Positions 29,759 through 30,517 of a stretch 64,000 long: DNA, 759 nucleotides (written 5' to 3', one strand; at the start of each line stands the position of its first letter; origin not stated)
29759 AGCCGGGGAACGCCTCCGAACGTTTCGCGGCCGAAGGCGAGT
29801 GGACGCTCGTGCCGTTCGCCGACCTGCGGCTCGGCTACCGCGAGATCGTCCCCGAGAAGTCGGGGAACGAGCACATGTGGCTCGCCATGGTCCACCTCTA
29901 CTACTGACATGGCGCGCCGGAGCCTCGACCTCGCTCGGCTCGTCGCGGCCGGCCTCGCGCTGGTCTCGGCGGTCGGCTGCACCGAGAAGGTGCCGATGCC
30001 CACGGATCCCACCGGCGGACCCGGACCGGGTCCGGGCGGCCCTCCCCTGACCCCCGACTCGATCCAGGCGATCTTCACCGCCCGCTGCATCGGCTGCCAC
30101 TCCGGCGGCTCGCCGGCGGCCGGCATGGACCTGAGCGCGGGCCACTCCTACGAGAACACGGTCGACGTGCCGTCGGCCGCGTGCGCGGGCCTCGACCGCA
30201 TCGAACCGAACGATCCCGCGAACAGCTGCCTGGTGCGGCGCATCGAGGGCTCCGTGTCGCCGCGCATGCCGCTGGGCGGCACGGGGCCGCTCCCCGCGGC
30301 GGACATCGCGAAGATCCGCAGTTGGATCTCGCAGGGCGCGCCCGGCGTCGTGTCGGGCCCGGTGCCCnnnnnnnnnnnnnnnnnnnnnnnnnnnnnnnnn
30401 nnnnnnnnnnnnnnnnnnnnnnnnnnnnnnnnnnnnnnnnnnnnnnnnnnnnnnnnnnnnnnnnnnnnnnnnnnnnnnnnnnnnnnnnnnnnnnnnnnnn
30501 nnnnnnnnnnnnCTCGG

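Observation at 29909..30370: PSCyt1-type monoheme cytochrome lipoprotein translationally coupled to the Cyc2-like gene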

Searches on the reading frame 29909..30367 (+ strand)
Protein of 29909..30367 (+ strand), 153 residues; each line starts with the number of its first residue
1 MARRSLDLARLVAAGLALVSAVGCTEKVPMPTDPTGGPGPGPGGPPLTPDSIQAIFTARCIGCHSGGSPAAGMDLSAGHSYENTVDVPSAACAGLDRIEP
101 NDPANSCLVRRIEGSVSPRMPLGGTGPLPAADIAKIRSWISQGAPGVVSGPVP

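Call 5: search_protein_families(library=pfam, proteins=[window:29909-30367:+], max_evalue=1)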
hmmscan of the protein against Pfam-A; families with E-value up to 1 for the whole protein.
window:29909-30367:+ (153 aa): 3 families
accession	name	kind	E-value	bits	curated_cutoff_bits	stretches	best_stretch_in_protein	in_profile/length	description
PF07635.16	PSCyt1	-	0.00043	21.3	22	1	60-121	1-56/59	Planctomycete cytochrome C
PF13442.11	Cytochrome_CBB3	-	0.0013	19.5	27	1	49-140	3-68/68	Cytochrome C oxidase, cbb3-type, subunit III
PF00034.26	Cytochrom_C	-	0.1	14.4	21.3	1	53-87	5-27/90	Cytochrome c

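Call 6: search_protein_families(library=ncbifam, proteins=[window:29909-30367:+], max_evalue=1)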
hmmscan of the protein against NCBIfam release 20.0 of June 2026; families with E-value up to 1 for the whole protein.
window:29909-30367:+ (153 aa): 3 families
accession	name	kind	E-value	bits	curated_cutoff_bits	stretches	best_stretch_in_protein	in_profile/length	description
TIGR03806.1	chp_HNE_0200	subfamily_domain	0.037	13.2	313.3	1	56-141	217-312/314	SO2930 family diheme c-type cytochrome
NF047812.1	LIC11213_lipo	equivalog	0.15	12.2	100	1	53-89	45-81/118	LIC11213 family lipoprotein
NF045930.1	Cytc6PetJCyano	equivalog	0.17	11.9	135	1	53-68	32-47/110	cytochrome c6 PetJ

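Call 7: find_homologous_proteins(query=window:29909-30367:+, max_evalue=0.001)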
Query window:29909-30367:+ (153 aa): 19 proteins with E <= 0.001 among 737 candidates.
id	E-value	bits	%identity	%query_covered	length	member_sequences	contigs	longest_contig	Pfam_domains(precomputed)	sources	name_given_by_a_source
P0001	1.3e-91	323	98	100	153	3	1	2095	-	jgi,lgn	jgi:hypothetical protein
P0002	1.1e-69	251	80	99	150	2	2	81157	-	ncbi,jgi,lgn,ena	-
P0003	2.4e-61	224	74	99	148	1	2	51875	-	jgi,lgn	jgi:hypothetical protein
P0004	1.7e-57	212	68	99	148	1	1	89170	-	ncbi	-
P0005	1.2e-56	209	66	99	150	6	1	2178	-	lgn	-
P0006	2.1e-55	205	68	86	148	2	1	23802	-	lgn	-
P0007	2.6e-55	205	72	84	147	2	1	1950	-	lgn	-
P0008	3.4e-55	204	69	88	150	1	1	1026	-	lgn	-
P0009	7.2e-54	200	65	99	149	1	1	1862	-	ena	-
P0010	2.8e-53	198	69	84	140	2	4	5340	-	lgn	-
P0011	4.5e-53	198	66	84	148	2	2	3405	-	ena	-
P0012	5.6e-49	184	66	84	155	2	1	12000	-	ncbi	-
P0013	1.5e-48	183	60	99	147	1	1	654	-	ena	-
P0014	3.0e-48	182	61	100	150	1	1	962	-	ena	-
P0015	4.4e-47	178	63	99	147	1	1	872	-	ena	-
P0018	3.1e-17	81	48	63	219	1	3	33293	-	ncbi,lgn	-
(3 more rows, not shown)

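Call 8: find_encoding_contigs(protein=P0002, flank=6000, max_places=3)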
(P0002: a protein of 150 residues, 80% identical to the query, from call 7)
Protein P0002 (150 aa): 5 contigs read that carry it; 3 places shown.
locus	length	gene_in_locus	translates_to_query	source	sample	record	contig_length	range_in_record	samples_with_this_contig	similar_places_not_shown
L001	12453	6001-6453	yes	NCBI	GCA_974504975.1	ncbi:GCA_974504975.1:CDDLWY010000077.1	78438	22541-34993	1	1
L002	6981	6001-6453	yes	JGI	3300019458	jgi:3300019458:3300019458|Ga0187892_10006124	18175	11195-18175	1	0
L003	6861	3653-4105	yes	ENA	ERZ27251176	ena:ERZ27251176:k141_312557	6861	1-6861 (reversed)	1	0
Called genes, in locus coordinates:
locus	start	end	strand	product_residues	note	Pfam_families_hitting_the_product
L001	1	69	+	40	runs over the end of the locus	-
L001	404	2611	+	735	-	PF02012:BNR (faint), PF13860:FlgD_ig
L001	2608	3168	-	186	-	PF09990:DUF2231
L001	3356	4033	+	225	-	PF04191:PEMT, PF04140:ICMT, PF01222:ERG4_ERG24 (faint)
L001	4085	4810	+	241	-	PF01035:DNA_binding_1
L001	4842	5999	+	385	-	-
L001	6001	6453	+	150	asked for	-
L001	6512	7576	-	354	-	PF00586:AIRS, PF02769:AIRS_C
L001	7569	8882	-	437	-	PF07690:MFS_1, PF00083:Sugar_tr (faint), PF12832:MFS_1_like (faint), PF07690:MFS_1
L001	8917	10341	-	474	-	PF00675:Peptidase_M16, PF05193:Peptidase_M16_C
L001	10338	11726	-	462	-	PF00675:Peptidase_M16, PF05193:Peptidase_M16_C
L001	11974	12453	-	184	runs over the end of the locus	PF13505:OMP_b-brl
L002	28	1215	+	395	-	PF01546:Peptidase_M20, PF07687:M20_dimer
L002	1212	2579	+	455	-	PF13428:TPR_14 (weak), PF13650:Asp_protease_2, PF13975:gag-asp_proteas (weak)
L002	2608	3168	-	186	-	PF09990:DUF2231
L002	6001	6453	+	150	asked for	-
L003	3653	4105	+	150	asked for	-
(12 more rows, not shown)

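Call 9: find_encoding_contigs(protein=P0004, flank=6000, max_places=3)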
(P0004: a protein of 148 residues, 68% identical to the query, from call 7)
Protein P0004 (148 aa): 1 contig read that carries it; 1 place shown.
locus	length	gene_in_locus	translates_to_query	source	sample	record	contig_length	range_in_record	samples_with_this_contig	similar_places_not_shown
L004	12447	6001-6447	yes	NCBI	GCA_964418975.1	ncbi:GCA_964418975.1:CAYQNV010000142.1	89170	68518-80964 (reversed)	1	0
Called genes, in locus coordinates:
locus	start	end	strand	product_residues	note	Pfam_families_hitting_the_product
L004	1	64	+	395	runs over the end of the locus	PF01546:Peptidase_M20, PF07687:M20_dimer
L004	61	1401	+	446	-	PF14559:TPR_19 (weak), PF13650:Asp_protease_2, PF13975:gag-asp_proteas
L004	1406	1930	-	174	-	PF09990:DUF2231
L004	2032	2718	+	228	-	PF04140:ICMT, PF04191:PEMT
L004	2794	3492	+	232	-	PF02870:Methyltransf_1N, PF01035:DNA_binding_1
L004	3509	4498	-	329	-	PF24517:CBM96 (faint), PF13860:FlgD_ig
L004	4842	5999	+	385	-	-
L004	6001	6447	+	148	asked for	-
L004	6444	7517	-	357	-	PF00586:AIRS, PF02769:AIRS_C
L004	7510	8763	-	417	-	PF00083:Sugar_tr (faint), PF07690:MFS_1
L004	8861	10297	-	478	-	PF00675:Peptidase_M16, PF05193:Peptidase_M16_C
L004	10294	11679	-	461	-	PF00675:Peptidase_M16, PF05193:Peptidase_M16_C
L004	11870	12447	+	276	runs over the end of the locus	PF13560:HTH_31 (faint), PF01381:HTH_3 (weak)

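Call 10: find_encoding_contigs(protein=P0003, flank=6000, max_places=3)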
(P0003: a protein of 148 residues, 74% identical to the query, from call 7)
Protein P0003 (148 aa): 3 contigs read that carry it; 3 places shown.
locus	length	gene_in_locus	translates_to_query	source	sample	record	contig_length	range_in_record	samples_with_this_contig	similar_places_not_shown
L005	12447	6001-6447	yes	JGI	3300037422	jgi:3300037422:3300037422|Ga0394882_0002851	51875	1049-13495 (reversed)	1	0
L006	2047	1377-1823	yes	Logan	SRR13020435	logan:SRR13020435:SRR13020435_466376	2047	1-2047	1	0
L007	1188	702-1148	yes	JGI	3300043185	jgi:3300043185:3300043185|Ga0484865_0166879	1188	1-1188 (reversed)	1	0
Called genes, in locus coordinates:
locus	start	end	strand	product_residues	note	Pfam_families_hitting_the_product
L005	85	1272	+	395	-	PF01546:Peptidase_M20, PF07687:M20_dimer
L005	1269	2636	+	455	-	PF14559:TPR_19 (weak), PF13650:Asp_protease_2, PF13975:gag-asp_proteas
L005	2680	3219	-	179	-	PF09990:DUF2231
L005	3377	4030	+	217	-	PF04191:PEMT, PF04140:ICMT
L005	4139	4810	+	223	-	PF01035:DNA_binding_1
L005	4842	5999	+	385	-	-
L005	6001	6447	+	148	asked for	-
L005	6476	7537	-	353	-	PF00586:AIRS, PF02769:AIRS_C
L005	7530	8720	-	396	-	PF07690:MFS_1, PF12832:MFS_1_like (faint), PF00083:Sugar_tr (faint), PF07690:MFS_1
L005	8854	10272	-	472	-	PF00675:Peptidase_M16, PF05193:Peptidase_M16_C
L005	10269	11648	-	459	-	PF00675:Peptidase_M16, PF05193:Peptidase_M16_C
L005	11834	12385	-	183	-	PF13505:OMP_b-brl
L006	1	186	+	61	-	?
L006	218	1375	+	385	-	-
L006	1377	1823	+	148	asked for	-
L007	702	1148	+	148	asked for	-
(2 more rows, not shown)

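Call 13: search_protein_families(library=pfam, alignment_id=A1, max_evalue=0.01)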
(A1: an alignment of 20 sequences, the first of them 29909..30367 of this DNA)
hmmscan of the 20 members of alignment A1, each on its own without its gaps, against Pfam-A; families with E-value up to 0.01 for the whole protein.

A. member 1, window:29909-30367:+ (153 aa): 2 families
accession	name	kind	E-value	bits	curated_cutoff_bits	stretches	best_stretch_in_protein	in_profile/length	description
PF07635.16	PSCyt1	-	0.00043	21.3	22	1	60-121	1-56/59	Planctomycete cytochrome C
PF13442.11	Cytochrome_CBB3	-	0.0013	19.5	27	1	49-140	3-68/68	Cytochrome C oxidase, cbb3-type, subunit III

B. families by the number of members that match (of 20 scanned): 6 families
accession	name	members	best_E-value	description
PF13442.11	Cytochrome_CBB3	13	0.00039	Cytochrome C oxidase, cbb3-type, subunit III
PF07635.16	PSCyt1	12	0.00012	Planctomycete cytochrome C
PF00034.26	Cytochrom_C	2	9.9e-05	Cytochrome c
PF18911.6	PKD_4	1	6e-11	PKD domain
PF00801.26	PKD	1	8.5e-09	PKD domain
PF23865.1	DUF7223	1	0.0078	Domain of unknown function (DUF7223)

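Call 16: find_related_loci(query=A1, collection=genome_contigs, flank=6000)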
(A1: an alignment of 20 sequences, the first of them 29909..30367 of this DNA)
Query A1 (153 aa) in genome_contigs; peptide patterns used: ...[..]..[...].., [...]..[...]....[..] (x = any residue, [..] = any of these).
171 stretches matched a pattern; 58 encode a relative of the query (tblastn E <= 1e-3); 58 distinct loci.
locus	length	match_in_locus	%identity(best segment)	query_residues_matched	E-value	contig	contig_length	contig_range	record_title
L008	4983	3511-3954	66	1-151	2e-62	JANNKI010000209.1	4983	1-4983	MAG: bacterium isolate SOY_4_C_metabat_154 SOY_4_C_k141_3032191, whole genome shotgun sequence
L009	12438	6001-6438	68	1-151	2e-60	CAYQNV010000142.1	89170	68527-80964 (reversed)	MAG TPA_asm: uncultured bacterium isolate binchicken_co165_179 genome assembly, contig: k141_1938532, whole genome shotg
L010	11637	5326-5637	70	47-151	8e-45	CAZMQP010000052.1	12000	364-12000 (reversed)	MAG TPA_asm: uncultured bacterium isolate SRP287453_co1_282 genome assembly, contig: NODE_10099_length_12000_cov_5.63792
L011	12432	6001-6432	46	7-145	1e-28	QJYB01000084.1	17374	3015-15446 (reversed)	MAG: Gammaproteobacteria bacterium isolate SZUA-309 scaffold_6790, whole genome shotgun sequence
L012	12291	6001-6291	56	51-145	3e-28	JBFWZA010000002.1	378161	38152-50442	MAG: Pseudomonadales bacterium isolate CA_2019_TPBS_177 NODE_189_length_378161_cov_10.621444_TPBS, whole genome shotgun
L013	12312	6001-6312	53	45-144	3e-25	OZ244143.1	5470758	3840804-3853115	MAG: Candidatus Azotimanducaceae bacterium isolate 8854cfa6-578e-4d3d-b270-7471243f906c genome assembly, chromosome: 1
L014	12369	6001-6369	45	32-144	9e-24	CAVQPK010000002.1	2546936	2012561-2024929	MAG: uncultured Acidobacteriota bacterium isolate MFD09964.bin.2.231 genome assembly, contig: contig_14178, whole genome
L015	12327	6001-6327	51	43-146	1e-23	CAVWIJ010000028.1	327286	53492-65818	MAG: uncultured Holophagae bacterium isolate MFD00709.bin.2.175 genome assembly, contig: contig_69812, whole genome shot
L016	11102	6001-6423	42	10-145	8e-23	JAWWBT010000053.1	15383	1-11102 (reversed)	MAG: Gammaproteobacteria bacterium isolate HN16.bin.18 k141_1593785_length_15383_cov_12.4766, whole genome shotgun seque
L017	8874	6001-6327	51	43-146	6e-22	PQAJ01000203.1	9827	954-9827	MAG: Holophagae bacterium isolate FeB_10 contig_6069, whole genome shotgun sequence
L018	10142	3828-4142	46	45-144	8e-22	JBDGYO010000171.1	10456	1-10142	MAG: Gemmatimonadota bacterium isolate M3-38_Bin_121 M3-38_Bin_121_scaffold_97444, whole genome shotgun sequence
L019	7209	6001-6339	49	43-150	2e-21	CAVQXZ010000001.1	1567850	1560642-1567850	MAG: uncultured Holophagae bacterium isolate MFD00032.bin.2.196 genome assembly, contig: contig_10168, whole genome shot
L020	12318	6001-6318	48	44-144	5e-21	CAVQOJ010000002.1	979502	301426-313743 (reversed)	MAG: uncultured Holophagae bacterium isolate MFD09964.bin.1.228 genome assembly, contig: contig_15125, whole genome shot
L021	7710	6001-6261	51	55-139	4e-20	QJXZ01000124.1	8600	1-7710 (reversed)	MAG: Gammaproteobacteria bacterium isolate SZUA-307 scaffold_20628, whole genome shotgun sequence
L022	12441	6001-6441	44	1-144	4e-19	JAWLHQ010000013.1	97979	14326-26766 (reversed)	MAG: Rhodothermales bacterium isolate 30dZY2.bin.71 NODE_398_length_97979_cov_9.710840, whole genome shotgun sequence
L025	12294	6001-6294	48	51-144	8e-19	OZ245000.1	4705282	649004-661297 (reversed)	MAG: Candidatus Rariloculaceae bacterium isolate 04f5adf3-adc5-4b11-a252-46a7a8cc0e04 genome assembly, chromosome: 1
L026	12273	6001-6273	47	52-144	6e-19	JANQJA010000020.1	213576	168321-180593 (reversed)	MAG: Pseudomonadales bacterium isolate PL25a_bin.10 k99_2646026, whole genome shotgun sequence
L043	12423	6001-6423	36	11-150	6e-14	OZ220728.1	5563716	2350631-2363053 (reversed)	MAG: Vicinamibacterales bacterium isolate 73bbec36-abbb-48ff-8f96-0d8513c84f17 genome assembly, chromosome: 1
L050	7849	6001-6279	40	52-144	7e-13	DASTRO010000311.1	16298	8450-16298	MAG TPA_asm: Gemmatimonadaceae bacterium isolate SMAG_U2255 k141_1076765, whole genome shotgun sequence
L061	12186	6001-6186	45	83-140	1e-7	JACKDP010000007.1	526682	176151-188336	MAG: Myxococcales bacterium isolate HK-STAS-MYXO-10 HK-STAS-MYXO-10_7, whole genome shotgun sequence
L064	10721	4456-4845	27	5-147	9e-5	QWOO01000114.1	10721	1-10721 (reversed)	MAG: Planctomycetota bacterium isolate RH-20APR16-plancto1 RH-20APR16-C13460, whole genome shotgun sequence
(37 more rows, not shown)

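Call 22: predict_structure(alignment_id=A1)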
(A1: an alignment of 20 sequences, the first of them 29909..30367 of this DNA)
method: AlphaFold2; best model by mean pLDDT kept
length: 153 residues; sequences in the alignment: 20
mean_pLDDT: 60.0   pTM: 0.53
mean pLDDT of the five models: 60.0, 59.7, 57.8, 55.5, 50.6
residues with pLDDT >= 90: 2; 70-90: 52; 50-70: 47; < 50: 52
segments of 3 or more residues with pLDDT < 50: 20-49, 52-54, 65-72, 77-79, 147-153
pLDDT, mean of each block of 10 residues (from residue 1): 62 59 38 35 41 50 47 50 74 81 88 80 66 81 55 37
secondary structure, 60 per line:
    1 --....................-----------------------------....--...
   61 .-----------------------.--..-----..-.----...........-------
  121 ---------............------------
elements in order: H3-22 H52-55 H58-61 H107-113 H130-141

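Call 24: search_protein_representatives(alignment_id=A1)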
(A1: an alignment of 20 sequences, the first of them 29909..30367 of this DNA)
Query: 20 sequences, 149 profile positions. Proteins with E-value up to 0.001 (for the whole library): 30653; up to 1e-10: 8564; up to 1e-30: 264. The best 150 are listed.
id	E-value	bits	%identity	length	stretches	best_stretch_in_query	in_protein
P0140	1.1e-129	443.8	-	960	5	45-142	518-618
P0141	1.4e-109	378.6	-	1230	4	38-143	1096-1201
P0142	6.9e-97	337.4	-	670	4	27-143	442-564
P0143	6.7e-94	327.7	-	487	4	23-143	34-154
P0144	1.1e-93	327.0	-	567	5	28-144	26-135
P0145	1.8e-92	323.1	-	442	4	41-142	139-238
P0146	5.4e-86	302.0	-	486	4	44-137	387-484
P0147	4.7e-84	295.8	-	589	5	43-142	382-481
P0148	8.6e-84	294.9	-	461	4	46-137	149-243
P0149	8.8e-83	291.6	-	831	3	29-143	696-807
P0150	3.1e-82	289.9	-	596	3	41-147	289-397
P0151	2.1e-81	287.2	-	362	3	32-138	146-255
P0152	2.9e-78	277.0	-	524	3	33-147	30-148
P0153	3.6e-78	276.7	-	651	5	36-143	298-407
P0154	4.6e-77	273.1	-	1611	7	44-147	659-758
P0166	1.5e-59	216.2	-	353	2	23-143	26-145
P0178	1.7e-56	206.3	-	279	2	37-144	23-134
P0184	1.2e-53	197.1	-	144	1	1-147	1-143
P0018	7.1e-46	171.9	-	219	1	1-142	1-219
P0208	3.0e-45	169.8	-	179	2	44-141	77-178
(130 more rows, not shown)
